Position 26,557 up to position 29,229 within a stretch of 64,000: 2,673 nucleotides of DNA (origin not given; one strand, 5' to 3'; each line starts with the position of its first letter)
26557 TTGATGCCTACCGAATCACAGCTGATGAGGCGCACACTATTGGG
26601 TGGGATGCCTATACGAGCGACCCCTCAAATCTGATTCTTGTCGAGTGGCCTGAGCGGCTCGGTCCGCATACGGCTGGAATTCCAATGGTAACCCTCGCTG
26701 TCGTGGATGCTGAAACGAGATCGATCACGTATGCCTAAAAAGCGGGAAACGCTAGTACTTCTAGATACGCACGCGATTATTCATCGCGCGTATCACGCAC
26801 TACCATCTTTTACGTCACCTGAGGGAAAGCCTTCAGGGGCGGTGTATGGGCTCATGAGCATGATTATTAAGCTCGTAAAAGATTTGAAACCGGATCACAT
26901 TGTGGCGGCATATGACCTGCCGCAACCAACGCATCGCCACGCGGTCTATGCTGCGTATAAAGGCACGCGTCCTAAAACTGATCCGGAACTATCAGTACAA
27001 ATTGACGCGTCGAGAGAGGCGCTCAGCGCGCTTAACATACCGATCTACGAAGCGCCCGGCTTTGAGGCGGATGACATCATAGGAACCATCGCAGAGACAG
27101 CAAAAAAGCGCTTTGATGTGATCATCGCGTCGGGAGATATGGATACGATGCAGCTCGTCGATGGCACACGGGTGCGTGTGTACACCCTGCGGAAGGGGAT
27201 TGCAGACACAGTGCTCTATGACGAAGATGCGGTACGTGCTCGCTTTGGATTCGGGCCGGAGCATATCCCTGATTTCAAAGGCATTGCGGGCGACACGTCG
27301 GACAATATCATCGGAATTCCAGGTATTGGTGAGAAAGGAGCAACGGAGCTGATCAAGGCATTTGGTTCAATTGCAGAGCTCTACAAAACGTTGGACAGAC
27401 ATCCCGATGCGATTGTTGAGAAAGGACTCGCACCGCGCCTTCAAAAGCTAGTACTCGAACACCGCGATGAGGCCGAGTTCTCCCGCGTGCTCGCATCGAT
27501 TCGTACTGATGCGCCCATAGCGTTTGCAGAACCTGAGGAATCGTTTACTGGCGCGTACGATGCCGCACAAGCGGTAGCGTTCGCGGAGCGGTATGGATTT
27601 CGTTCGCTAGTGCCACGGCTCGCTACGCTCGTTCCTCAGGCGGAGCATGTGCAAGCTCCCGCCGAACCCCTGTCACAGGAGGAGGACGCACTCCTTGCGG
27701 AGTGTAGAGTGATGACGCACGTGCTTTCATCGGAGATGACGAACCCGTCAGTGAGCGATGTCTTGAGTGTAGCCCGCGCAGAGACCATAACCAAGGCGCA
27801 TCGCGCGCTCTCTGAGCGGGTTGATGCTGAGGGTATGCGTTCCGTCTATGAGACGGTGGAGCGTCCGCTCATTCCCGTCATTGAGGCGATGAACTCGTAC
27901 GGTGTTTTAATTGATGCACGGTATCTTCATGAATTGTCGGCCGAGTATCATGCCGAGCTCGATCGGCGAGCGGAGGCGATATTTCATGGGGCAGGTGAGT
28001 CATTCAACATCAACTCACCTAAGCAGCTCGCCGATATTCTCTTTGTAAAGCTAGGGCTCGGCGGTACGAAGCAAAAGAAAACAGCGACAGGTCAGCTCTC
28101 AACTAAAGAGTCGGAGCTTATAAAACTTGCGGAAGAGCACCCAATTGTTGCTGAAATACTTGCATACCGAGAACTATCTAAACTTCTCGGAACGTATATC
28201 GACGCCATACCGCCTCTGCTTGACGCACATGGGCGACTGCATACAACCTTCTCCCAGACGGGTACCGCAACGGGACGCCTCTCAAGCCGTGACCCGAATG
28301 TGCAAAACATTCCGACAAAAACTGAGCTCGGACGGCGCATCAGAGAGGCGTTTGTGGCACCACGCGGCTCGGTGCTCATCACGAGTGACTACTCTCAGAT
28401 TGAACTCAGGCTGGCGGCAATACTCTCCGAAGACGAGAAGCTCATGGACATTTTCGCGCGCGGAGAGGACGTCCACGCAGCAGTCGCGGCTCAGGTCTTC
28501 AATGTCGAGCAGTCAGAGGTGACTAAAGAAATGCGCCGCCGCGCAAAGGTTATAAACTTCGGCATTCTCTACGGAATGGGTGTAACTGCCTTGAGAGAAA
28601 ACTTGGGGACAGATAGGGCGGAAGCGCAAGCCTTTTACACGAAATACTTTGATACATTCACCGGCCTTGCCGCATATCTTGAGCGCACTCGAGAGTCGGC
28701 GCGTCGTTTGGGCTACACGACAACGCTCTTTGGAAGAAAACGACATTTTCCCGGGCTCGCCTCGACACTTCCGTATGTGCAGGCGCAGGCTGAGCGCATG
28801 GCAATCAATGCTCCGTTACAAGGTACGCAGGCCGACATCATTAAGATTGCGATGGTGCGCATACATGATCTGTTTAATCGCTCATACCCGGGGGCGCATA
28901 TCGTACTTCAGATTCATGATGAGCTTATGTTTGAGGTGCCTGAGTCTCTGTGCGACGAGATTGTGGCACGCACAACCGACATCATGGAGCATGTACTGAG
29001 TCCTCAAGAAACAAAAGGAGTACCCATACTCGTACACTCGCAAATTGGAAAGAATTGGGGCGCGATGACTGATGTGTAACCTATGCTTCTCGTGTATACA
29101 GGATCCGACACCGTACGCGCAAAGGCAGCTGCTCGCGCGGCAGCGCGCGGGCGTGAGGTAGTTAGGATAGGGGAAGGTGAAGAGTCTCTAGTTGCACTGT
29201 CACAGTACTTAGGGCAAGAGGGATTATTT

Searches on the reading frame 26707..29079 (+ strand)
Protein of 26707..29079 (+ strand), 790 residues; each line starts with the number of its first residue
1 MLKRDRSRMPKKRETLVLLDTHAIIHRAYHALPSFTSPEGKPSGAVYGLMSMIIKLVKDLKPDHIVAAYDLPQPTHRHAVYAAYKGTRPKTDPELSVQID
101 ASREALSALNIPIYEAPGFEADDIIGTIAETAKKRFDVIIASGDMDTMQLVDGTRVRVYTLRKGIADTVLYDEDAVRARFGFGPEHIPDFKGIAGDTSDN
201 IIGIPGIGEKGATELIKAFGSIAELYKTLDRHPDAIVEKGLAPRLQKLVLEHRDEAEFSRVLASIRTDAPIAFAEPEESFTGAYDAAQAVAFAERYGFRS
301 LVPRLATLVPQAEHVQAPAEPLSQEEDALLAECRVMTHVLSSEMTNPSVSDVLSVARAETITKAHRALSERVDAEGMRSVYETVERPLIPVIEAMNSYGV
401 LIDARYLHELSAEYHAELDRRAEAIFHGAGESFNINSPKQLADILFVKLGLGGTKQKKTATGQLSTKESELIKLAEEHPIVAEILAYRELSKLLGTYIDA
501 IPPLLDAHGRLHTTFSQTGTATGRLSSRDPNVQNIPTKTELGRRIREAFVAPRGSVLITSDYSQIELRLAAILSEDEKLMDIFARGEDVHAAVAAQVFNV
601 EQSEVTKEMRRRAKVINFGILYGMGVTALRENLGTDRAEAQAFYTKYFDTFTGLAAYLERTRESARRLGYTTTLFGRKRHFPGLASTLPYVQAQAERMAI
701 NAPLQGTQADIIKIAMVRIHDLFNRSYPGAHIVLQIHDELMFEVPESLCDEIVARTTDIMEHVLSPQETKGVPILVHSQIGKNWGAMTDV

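Call 71: search_protein_families(library=pfam, proteins=[window:26707-29079:+], max_evalue=0.0001)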
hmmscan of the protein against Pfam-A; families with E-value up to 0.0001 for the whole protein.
window:26707-29079:+ (790 aa): 3 families
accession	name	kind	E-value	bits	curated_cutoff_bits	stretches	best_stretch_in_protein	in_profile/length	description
PF00476.26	DNA_pol_A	-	3.7e-137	457.8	34.3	1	405-785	2-380/381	DNA polymerase family A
PF02739.22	5_3_exonuc_N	-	2.9e-49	167.4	34.3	1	15-181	1-164/164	5'-3' exonuclease, N-terminal resolvase-like domain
PF01367.25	5_3_exonuc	-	1e-22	80.9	40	1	184-274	3-85/97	5'-3' exonuclease, C-terminal SAM fold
